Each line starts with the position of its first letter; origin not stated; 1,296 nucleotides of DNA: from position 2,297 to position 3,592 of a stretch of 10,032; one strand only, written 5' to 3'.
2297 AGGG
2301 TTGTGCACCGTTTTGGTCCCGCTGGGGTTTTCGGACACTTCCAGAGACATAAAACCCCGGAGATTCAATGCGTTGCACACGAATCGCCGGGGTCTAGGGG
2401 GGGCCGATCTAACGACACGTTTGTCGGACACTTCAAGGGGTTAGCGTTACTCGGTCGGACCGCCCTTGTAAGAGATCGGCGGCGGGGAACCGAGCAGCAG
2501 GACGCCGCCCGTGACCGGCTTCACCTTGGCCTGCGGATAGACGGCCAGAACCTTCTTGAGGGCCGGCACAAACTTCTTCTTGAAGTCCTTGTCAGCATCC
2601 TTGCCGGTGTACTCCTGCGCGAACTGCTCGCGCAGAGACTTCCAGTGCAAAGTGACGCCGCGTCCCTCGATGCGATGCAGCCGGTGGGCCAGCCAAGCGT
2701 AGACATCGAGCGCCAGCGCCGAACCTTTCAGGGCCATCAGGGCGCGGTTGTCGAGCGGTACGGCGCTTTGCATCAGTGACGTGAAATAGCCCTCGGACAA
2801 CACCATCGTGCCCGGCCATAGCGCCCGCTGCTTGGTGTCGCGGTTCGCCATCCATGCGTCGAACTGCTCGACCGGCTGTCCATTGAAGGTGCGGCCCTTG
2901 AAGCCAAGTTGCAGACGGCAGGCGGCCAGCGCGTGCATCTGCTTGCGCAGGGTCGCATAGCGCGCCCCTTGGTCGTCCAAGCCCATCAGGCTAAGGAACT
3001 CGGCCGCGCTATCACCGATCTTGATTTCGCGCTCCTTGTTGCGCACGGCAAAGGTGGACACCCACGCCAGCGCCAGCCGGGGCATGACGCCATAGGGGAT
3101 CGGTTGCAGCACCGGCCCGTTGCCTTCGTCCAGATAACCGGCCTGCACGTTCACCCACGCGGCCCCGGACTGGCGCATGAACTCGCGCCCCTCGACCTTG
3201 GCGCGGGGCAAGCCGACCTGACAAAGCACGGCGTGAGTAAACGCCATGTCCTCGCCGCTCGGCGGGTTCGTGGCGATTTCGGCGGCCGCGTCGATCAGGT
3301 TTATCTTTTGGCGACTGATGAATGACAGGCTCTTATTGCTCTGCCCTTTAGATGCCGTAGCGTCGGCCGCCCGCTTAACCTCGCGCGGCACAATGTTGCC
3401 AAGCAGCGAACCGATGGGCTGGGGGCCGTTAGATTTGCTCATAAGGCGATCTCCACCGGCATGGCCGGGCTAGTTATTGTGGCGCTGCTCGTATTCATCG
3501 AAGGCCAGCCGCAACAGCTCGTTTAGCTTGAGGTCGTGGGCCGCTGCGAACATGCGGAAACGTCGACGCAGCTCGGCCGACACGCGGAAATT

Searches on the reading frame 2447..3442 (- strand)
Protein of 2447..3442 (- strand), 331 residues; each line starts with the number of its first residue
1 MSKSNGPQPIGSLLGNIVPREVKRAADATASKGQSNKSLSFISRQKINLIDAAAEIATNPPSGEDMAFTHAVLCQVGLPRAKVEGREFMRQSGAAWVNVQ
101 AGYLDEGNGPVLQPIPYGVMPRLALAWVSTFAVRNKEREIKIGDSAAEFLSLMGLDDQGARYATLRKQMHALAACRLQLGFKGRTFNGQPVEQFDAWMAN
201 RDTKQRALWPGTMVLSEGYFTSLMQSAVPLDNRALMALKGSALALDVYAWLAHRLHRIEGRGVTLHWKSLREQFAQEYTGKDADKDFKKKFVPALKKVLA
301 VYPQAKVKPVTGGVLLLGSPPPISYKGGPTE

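Call 6: search_protein_families(library=pfam, proteins=[window:2447-3442:-], max_evalue=0.01)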
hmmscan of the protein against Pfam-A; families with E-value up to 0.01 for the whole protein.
window:2447-3442:- (331 aa): 1 family
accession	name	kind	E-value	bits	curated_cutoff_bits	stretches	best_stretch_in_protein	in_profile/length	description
PF04796.18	RepA_C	-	8.6e-20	72.2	26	1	115-262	1-170/181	Plasmid encoded RepA protein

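Call 31: search_protein_families(library=ncbifam, proteins=[window:2447-3442:-], max_evalue=0.01)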
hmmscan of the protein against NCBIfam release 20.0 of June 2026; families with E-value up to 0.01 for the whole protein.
window:2447-3442:- (331 aa): 0 families

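Call 39: search_dna_similar(query=window:2447-3442:-, collection=plasmids, mode=protein, max_rows=60, rows=spread, max_evalue=0.001)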
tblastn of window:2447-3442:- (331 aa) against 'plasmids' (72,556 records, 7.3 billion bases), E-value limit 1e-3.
Records with a match: 1090; places in all: 1138; records where one place covers at least 80% of the query: 700.
Best place of each record, by identity: >=99% 1; 80-90% 4; 60-80% 346; <60% 739.
By first word of the organism name: Ralstonia 147; Xanthomonas 97; Klebsiella 87; Escherichia 85; Acetobacter 47; Enterobacter 37; Roseomonas 37; Burkholderia 36; uncultured 36; Candidatus 34; and 117 more.
By predicted mobility (MOB-suite, as given by PLSDB): conjugative 498; non-mobilizable 341; mobilizable 251.
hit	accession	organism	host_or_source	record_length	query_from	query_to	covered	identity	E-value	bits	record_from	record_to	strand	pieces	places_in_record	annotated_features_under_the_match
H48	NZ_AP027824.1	Escherichia coli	Homo sapiens,whole organism,feces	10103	1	331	100%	100.0%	0e+0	655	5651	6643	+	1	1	replication protein RepA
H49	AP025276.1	Pseudomonas paralcaligenes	Homo sapiens,human fecal sample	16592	3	330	99%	77.6%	4e-160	502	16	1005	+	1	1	replication protein Rep_3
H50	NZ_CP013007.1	Xanthomonas citri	wild cotton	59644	3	326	98%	77.1%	5e-157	493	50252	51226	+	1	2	replication protein RepA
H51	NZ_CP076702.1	Xanthomonas arboricola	Prunus dulcis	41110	20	326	93%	76.3%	7e-145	458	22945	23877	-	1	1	replication protein RepA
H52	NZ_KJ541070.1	Escherichia coli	Homo sapiens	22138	37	327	88%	76.5%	2e-144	457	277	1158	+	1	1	replication protein RepA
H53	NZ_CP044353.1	Xylella fastidiosa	Grapevine,cell culture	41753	35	326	88%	74.3%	4e-139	442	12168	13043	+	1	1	replication protein RepA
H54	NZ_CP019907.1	Escherichia coli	Homo sapiens,human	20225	42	326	86%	71.6%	8e-131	418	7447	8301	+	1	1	replication protein RepA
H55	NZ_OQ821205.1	Escherichia coli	-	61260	42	326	86%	71.6%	1e-130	417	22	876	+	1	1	replication protein RepA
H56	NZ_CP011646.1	Klebsiella pneumoniae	Homo sapiens,Perirectal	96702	42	326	86%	71.6%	2e-130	417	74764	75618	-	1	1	replication protein RepA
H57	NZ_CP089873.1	Klebsiella pneumoniae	Milk,pure culture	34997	45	326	85%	72.0%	2e-127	408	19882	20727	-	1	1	replication protein RepA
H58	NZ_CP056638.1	Citrobacter freundii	culture,Wastewater influent sample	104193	42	326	86%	71.2%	1e-127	409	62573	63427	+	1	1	replication protein RepA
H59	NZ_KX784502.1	Klebsiella oxytoca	Homo sapiens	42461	42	326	86%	70.9%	2e-129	414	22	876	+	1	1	replication protein RepA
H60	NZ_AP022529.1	Klebsiella pneumoniae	Homo sapiens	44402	42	326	86%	70.9%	3e-129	413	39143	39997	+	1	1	replication protein RepA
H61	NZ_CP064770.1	Klebsiella pneumoniae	Homo sapiens,sputum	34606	45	326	85%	71.3%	2e-126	405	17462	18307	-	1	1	replication protein RepA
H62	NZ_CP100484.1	Klebsiella grimontii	Gallus gallus domesticus,whole ...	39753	42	326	86%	70.5%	9e-129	412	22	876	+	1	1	replication protein RepA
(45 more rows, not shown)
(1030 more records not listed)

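Call 40: get_annotated_region(hit=H59, flank=2500)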
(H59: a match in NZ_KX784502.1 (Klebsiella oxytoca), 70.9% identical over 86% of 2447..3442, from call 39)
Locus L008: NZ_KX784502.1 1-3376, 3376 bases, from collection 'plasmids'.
description: Klebsiella oxytoca strain 7121 plasmid p7121-IMP, complete sequence
organism: Klebsiella oxytoca (NCBI taxid 571)
taxonomy: Bacteria; Pseudomonadota; Gammaproteobacteria; Enterobacterales; Enterobacteriaceae; Klebsiella; Klebsiella oxytoca
host: -; source: Homo sapiens; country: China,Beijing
typing (MOB-suite, as given by PLSDB): conjugative; replicon IncN; relaxase MOBF; mating-pair formation MPF_T
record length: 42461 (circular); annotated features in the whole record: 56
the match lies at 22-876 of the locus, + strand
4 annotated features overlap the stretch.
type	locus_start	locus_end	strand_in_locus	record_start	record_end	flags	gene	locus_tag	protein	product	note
CDS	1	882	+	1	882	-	-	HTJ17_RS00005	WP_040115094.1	replication protein RepA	-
CDS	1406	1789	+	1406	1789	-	-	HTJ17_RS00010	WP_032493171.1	TrfB-related DNA-binding protein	-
CDS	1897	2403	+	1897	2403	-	-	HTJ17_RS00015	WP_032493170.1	single-stranded DNA-binding protein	-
CDS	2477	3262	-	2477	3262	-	-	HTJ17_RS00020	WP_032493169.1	SprT family zinc-dependent metalloprotease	GO:0006508 - proteolysis [Evidence IEA]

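Call 41: get_annotated_region(hit=H49, flank=2500)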
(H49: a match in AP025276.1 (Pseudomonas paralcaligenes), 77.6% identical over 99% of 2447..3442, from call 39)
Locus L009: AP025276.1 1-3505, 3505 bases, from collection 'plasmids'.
description: Pseudomonas sp. MRCP1333 MRCP1333 plasmid pMRCP1333 DNA, complete sequence
organism: Pseudomonas paralcaligenes (NCBI taxid 2772558)
taxonomy: Bacteria; Pseudomonadota; Gammaproteobacteria; Pseudomonadales; Pseudomonadaceae; Pseudomonas; Pseudomonas paralcaligenes
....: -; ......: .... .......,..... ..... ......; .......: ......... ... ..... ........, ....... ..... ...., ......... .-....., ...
typing (MOB-suite, as given by PLSDB): mobilizable; replicon rep_cluster_995; relaxase MOBP
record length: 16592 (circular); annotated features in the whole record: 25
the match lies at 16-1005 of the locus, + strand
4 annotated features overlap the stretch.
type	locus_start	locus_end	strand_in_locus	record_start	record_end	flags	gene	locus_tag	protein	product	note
CDS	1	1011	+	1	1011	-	-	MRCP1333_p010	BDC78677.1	replication protein Rep_3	-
CDS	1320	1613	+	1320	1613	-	-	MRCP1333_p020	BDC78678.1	hypothetical protein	-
CDS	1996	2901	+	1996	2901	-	-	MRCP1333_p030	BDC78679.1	KfrA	-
CDS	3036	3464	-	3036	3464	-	-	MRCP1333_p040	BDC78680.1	hypothetical protein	-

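Call 42: get_annotated_region(hit=H53, flank=2500)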
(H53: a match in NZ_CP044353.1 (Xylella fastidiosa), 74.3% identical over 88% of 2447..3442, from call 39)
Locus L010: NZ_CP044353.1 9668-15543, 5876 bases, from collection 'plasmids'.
description: Xylella fastidiosa strain ATCC 35879 plasmid pXF879-41, complete sequence
organism: Xylella fastidiosa (NCBI taxid 2371)
taxonomy: Bacteria; Pseudomonadota; Gammaproteobacteria; Lysobacterales; Lysobacteraceae; Xylella; Xylella fastidiosa
host: -; source: Grapevine,cell culture; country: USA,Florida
typing (MOB-suite, as given by PLSDB): conjugative; replicon rep_cluster_1323; relaxase MOBP; mating-pair formation MPF_T
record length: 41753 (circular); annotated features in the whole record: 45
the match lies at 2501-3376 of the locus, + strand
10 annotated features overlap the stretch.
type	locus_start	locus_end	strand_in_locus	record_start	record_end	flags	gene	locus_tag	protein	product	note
CDS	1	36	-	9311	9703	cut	-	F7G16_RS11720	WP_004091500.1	TrbC/VirB2 family protein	-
CDS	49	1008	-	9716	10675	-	trbB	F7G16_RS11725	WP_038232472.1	P-type conjugative transfer ATPase TrbB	-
CDS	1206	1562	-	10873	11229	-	-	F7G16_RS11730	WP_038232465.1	transcriptional regulator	-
CDS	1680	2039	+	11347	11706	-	-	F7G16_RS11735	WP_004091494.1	single-stranded DNA-binding protein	-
CDS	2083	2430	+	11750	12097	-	-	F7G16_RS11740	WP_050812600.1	hypothetical protein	-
CDS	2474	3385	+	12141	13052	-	-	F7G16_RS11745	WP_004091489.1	replication protein RepA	-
CDS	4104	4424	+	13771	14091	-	kleE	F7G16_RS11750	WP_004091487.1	KleE stable inheritance protein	-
CDS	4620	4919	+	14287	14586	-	-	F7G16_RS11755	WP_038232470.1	transcriptional regulator KorA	-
CDS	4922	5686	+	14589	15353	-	-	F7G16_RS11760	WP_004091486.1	ParA family protein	-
CDS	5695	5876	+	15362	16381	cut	-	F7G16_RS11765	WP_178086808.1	ParB/RepB/Spo0J family partition protein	GO:0007059 - chromosome segregation [Evidence IEA]; GO:0000910 - cytokinesis [Evidence IEA]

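Call 48: search_solved_structures(query=window:2447-3442:-, max_evalue=1)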
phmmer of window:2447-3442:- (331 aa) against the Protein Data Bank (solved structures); distinct sequences matched with E-value up to 1: 0.

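Call 49: find_homologous_proteins(query=window:2447-3442:-, max_evalue=0.00001)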
Query window:2447-3442:- (331 aa): 2459 proteins with E <= 0.00001 among 8000 candidates; the best 120 are listed.
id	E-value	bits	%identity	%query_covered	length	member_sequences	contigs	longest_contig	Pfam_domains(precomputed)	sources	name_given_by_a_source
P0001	1.4e-212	723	96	100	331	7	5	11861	PF04796.19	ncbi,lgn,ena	ncbi:replication protein [Pseudomonas aeruginosa]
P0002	2.4e-198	676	90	100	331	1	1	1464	PF04796.19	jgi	jgi:hypothetical protein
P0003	5.5e-196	668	89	100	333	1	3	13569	PF04796.19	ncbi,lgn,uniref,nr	ncbi:replication protein RepA [Salmonella enterica]|uniref:replication protein RepA n=1 Tax=Salmonel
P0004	8.4e-196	668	89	100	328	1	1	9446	PF04796.19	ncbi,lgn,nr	ncbi:TPA: replication protein [Klebsiella aerogenes]|nr:replication protein [Klebsiella aerogenes]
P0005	8.5e-196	667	89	100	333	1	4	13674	PF04796.19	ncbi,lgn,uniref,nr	ncbi:replication protein RepA [Escherichia coli]|uniref:replication protein RepA n=1 Tax=Salmonella 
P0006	1.2e-195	667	89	100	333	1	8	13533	PF04796.19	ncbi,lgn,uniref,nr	ncbi:TPA: replication protein [Escherichia coli]|uniref:replication protein RepA n=1 Tax=Escherichia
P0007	3.8e-192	656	88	100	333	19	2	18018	PF04796.19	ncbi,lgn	ncbi:replication protein RepA [Klebsiella aerogenes]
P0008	1.1e-187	641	86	99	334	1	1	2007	PF04796.19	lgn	-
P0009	2.0e-187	640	85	100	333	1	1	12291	PF04796.19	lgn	-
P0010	6.2e-184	629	92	91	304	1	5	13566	PF04796.19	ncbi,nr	ncbi:TPA: replication protein [Escherichia coli]|nr:replication protein [Salmonella enterica] EEI730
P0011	2.5e-183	627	92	91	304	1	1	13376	PF04796.19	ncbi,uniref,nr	ncbi:replication protein [Salmonella enterica]|uniref:Replication protein n=1 Tax=Salmonella enteric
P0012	5.3e-182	622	91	91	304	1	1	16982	PF04796.19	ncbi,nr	ncbi:replication protein [Salmonella enterica subsp. enterica serovar Schwarzengrund]|nr:replication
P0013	1.1e-181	621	91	91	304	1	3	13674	PF04796.19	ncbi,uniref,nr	ncbi:TPA: replication protein [Salmonella enterica subsp. enterica serovar Agona]|uniref:Replication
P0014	1.3e-181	621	84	99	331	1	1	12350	PF04796.19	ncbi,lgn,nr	ncbi:TPA: replication protein [Klebsiella pneumoniae]|nr:replication protein [Klebsiella pneumoniae]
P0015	1.7e-181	621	91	91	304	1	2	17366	PF04796.19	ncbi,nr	ncbi:replication protein [Salmonella enterica]|nr:replication protein [Salmonella enterica subsp. en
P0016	2.4e-179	613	90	91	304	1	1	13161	PF04796.19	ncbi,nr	ncbi:replication protein [Salmonella enterica]|nr:replication protein [Salmonella enterica]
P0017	2.5e-179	613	82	99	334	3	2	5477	PF04796.19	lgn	-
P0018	8.5e-179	612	95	85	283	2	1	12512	PF04796.19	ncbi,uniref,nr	ncbi:replication protein RepA [Citrobacter freundii]|uniref:replication protein RepA n=1 Tax=Citroba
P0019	1.3e-178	611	83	100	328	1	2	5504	PF04796.19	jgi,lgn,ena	-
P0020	2.6e-178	610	82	100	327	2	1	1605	PF04796.19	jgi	jgi:hypothetical protein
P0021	5.1e-178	609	81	99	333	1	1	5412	PF04796.19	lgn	-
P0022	4.8e-177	606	82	100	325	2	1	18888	PF04796.19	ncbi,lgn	-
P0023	5.0e-177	606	82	100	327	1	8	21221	PF04796.19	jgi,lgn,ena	-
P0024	1.2e-173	595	80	99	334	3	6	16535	PF04796.19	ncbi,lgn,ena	-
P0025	3.2e-173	593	80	99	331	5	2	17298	PF04796.19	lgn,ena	-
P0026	7.3e-173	592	80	99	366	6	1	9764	PF04796.19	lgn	-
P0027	7.4e-173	592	80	99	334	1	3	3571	PF04796.19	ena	-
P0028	7.5e-173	592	79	98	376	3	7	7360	PF04796.19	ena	-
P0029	1.0e-172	592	80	99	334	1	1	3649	PF04796.19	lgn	-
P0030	1.1e-172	592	80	99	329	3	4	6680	PF04796.19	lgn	-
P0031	1.1e-172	591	80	99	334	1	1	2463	PF04796.19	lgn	-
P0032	2.1e-172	591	80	99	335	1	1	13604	PF04796.19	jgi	jgi:hypothetical protein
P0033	2.8e-172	590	81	98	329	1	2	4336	PF04796.19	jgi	jgi:hypothetical protein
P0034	5.7e-172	589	80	99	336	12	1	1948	PF04796.19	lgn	-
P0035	1.6e-171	588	80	99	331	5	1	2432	PF04796.19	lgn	-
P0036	4.5e-171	586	78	99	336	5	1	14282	PF04796.19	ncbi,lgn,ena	ncbi:replication protein RepA [Escherichia coli]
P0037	1.0e-170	585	80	97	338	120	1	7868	PF04796.19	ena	-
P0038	1.1e-170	585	78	98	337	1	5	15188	PF04796.19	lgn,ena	-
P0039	1.2e-170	585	80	98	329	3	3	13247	PF04796.19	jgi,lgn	jgi:hypothetical protein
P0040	1.6e-170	584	79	99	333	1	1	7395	PF04796.19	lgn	-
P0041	2.2e-170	584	78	98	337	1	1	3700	PF04796.19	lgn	-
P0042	2.3e-170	584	79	99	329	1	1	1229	PF04796.19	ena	-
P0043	2.4e-170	584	78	98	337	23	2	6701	PF04796.19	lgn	-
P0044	2.6e-170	584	81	97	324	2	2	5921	PF04796.19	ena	-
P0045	7.8e-170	582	78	98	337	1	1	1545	PF04796.19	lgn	-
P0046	7.8e-170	582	79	100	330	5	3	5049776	PF04796.19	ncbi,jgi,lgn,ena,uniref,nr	ncbi:replication protein RepA [Serratia marcescens]|jgi:Plasmid encoded RepA protein.|uniref:replica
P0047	1.0e-169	582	77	99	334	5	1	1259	PF04796.19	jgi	jgi:hypothetical protein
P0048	1.1e-169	582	86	87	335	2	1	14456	PF04796.19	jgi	jgi:hypothetical protein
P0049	1.7e-169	581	78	98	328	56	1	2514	PF04796.19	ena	-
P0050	1.9e-169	581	78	98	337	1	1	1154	PF04796.19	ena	-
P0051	2.7e-169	580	78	99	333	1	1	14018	PF04796.19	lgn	-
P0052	2.7e-169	580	79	97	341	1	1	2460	PF04796.19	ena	-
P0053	3.1e-169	580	79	97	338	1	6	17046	PF04796.19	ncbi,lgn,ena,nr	ncbi:replication protein [Salmonella enterica subsp. enterica serovar Schwarzengrund]|nr:replication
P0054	3.3e-169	580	78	98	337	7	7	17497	PF04796.19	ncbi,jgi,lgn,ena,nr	ncbi:replication protein [Salmonella enterica subsp. enterica serovar Muenchen]|jgi:hypothetical pro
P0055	3.8e-169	580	78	98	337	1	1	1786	PF04796.19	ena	-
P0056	3.9e-169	580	79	98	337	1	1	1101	PF04796.19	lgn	-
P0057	5.0e-169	580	79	99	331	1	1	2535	PF04796.19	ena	-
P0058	5.9e-169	579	78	98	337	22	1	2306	PF04796.19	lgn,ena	-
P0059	6.3e-169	579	85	88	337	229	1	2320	PF04796.19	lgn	-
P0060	7.7e-169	579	79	98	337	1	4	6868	PF04796.19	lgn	-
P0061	7.8e-169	579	77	99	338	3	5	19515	PF04796.19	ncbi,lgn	-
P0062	7.9e-169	579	79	98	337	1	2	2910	PF04796.19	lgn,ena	-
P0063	8.3e-169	579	79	98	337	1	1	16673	PF04796.19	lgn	-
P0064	8.6e-169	579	79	98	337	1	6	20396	PF04796.19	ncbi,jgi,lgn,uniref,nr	ncbi:replication protein RepA [Serratia marcescens]|jgi:hypothetical protein|uniref:replication prot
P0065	1.0e-168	578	79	98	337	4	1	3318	PF04796.19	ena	-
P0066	1.3e-168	578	78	99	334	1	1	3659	PF04796.19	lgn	-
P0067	3.3e-168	577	77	99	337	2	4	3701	PF04796.19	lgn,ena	-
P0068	5.0e-168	576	77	99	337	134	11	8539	PF04796.19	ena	-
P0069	8.0e-168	576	86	87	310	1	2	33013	PF04796.19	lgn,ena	-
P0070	2.6e-167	574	75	99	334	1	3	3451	PF04796.19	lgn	-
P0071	3.6e-167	573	77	99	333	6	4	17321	PF04796.19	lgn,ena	-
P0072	4.0e-167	573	79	97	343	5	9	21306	PF04796.19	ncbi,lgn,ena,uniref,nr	ncbi:replication protein [Xanthomonas phaseoli pv. dieffenbachiae]|uniref:replication protein RepA n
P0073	7.1e-167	572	78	98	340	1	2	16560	PF04796.19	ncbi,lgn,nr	ncbi:replication protein [Salmonella enterica subsp. enterica serovar Poona]|nr:replication protein 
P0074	7.6e-167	572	84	88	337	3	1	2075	PF04796.19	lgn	-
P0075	1.7e-166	571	76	100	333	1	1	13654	PF04796.19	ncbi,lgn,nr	ncbi:replication protein [Salmonella enterica subsp. enterica serovar Hartford]|nr:replication prote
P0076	1.7e-166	571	78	99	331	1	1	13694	PF04796.19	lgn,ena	-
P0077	1.7e-166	571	76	98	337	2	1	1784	PF04796.19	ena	-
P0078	2.9e-166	570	78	96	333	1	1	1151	PF04796.19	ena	-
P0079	3.2e-166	570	78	99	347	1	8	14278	PF04796.19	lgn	-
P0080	4.5e-166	570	76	98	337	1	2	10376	PF04796.19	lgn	-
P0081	7.8e-166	569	81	95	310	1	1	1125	PF04796.19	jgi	jgi:hypothetical protein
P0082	1.1e-165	569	82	91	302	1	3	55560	PF04796.19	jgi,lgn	-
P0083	3.2e-165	567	77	99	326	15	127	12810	PF04796.19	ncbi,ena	-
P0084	4.6e-165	567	87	87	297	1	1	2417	PF04796.19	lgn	-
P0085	4.8e-165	566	86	86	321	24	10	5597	PF04796.19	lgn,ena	-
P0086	6.0e-165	566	75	99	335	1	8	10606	PF04796.19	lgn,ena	-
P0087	1.1e-164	565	85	87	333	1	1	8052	PF04796.19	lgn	-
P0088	1.4e-164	565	76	99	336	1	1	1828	PF04796.19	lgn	-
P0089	1.6e-164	565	77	100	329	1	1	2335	PF04796.19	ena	-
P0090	1.7e-164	565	75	99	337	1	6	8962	PF04796.19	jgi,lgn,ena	-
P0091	2.1e-164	564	75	99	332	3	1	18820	PF04796.19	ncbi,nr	ncbi:replication protein RepA [Xylophilus rhododendri]|nr:replication protein RepA [Xylophilus rhodo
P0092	2.1e-164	564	75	99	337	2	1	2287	PF04796.19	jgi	-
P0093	2.1e-164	564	75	99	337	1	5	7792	PF04796.19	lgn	-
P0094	2.4e-164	564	75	99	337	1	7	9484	PF04796.19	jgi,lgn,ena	-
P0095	2.9e-164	564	75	99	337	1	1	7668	PF04796.19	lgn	-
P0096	3.3e-164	564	85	88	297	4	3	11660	PF04796.19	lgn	-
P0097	3.4e-164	564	78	97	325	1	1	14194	PF04796.19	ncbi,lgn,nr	ncbi:replication protein [Escherichia coli]|nr:replication protein [Escherichia coli]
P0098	4.0e-164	563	79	96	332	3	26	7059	PF04796.19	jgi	jgi:hypothetical protein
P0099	5.4e-164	563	83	87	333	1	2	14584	PF04796.19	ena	-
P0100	6.5e-164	563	85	87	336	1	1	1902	PF04796.19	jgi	-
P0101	1.7e-163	561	85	86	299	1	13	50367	PF04796.19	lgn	-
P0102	1.9e-163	561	82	89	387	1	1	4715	PF04796.19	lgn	-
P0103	2.5e-163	561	86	85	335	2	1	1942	PF04796.19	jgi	-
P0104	2.8e-163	561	73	100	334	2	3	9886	PF04796.19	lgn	-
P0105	4.2e-163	560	75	99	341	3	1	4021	PF04796.19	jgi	jgi:hypothetical protein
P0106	4.4e-163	560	76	100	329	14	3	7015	PF04796.19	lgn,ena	-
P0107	4.5e-163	560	76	100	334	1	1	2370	PF04796.19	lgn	-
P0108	5.0e-163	560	75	99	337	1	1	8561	PF04796.19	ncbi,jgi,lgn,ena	jgi:hypothetical protein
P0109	6.7e-163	559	74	100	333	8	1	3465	PF04796.19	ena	-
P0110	7.3e-163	559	75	99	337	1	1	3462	PF04796.19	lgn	-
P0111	7.9e-163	559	75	99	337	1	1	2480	PF04796.19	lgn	-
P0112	8.3e-163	559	86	85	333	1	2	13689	PF04796.19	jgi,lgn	-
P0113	9.1e-163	559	73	99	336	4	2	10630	PF04796.19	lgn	-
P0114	9.4e-163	559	84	85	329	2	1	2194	PF04796.19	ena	-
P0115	1.5e-162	558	76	93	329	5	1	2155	PF04796.19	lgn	-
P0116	1.5e-162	558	76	96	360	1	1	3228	PF04796.19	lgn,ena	-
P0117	1.6e-162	558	75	99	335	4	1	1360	PF04796.19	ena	-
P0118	1.9e-162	558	81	89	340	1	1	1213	PF04796.19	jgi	jgi:hypothetical protein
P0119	3.1e-162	557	75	100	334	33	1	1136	PF04796.19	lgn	-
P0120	5.5e-162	556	76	97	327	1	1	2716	PF04796.19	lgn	-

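Call 58: search_protein_representatives(protein=window:2447-3442:-)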
Query: 331 residues. Proteins with E-value up to 0.001 (for the whole library): 4172; up to 1e-10: 2431; up to 1e-30: 413. The best 150 are listed.
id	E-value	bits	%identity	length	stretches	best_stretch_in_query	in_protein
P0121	2.8e-142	490.0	69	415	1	6-330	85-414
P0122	1.0e-141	488.1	75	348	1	39-326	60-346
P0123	1.8e-140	484.1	72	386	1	28-327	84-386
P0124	2.7e-130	450.6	70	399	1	43-327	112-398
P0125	1.2e-126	438.6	67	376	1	46-326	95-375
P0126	1.9e-125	434.6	66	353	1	43-326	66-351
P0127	2.4e-118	411.4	64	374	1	42-326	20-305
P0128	4.5e-113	394.0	60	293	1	43-325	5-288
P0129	2.2e-103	362.2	59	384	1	19-326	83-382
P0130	5.8e-100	350.9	57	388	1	35-327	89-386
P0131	9.4e-96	337.1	51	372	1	30-324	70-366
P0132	9.8e-92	323.9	53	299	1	48-326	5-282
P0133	3.7e-91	322.0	52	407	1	25-326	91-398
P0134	1.1e-90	320.4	60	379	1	39-268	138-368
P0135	4.1e-90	318.6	55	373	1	48-326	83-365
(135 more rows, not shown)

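Call 61: search_solved_structures(query=A1, max_evalue=10)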
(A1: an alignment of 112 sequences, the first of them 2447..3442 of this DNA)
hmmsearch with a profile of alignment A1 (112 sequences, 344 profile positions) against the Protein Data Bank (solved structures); distinct sequences matched with E-value up to 10: 3.
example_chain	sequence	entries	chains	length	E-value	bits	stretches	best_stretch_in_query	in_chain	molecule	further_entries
6b10_A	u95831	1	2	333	0.24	13.2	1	235-305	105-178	Putative peptidyl-arginine deiminase family protein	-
6b2w_A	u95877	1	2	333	0.24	13.2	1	235-305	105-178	Putative peptidyl-arginine deiminase family protein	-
3mn7_S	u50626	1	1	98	0.86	11.4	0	276-299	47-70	Spire DDD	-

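Call 62: find_encoding_contigs(protein=P0001, flank=6000, max_places=2)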
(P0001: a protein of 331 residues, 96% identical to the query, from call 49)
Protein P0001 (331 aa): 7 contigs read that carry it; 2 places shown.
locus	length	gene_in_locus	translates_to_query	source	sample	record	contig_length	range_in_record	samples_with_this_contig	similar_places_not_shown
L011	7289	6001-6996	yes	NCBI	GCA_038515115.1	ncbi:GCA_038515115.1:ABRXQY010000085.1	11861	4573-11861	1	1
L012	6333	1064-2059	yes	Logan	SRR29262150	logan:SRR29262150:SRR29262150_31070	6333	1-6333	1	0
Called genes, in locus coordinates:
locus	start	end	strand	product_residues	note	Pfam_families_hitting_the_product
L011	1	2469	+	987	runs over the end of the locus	PF03389:MobA_MobL, PF13086:AAA_11 (faint), PF13245:AAA_19, PF13604:AAA_30, PF01443:Viral_helicase1 (faint), PF22232:TraI_hel_assoc_N (weak), PF18335:SH3_13 (weak), PF13538:UvrD_C_2 (weak)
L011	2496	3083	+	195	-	-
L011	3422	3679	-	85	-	PF04221:RelB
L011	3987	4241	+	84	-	-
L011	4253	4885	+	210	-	PF00239:Resolvase, PF02796:HTH_7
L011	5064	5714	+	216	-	PF01656:CbiA, PF07015:VirC1, PF09140:MipZ (weak), PF10609:ParA (faint), PF13614:AAA_31 (weak)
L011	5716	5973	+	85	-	PF23807:RHH_10 (weak)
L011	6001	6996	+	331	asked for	PF04796:RepA_C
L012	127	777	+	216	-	PF01656:CbiA, PF07015:VirC1, PF09140:MipZ (weak), PF10609:ParA (faint), PF13614:AAA_31 (weak)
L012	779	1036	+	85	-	PF23807:RHH_10 (weak)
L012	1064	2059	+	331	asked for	PF04796:RepA_C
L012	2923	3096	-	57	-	-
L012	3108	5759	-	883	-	PF02534:T4SS-DNA_transf, PF10412:TrwB_AAD_bind, PF12696:TraG-D_C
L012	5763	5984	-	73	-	PF06412:TraD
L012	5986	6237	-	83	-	PF07820:TraC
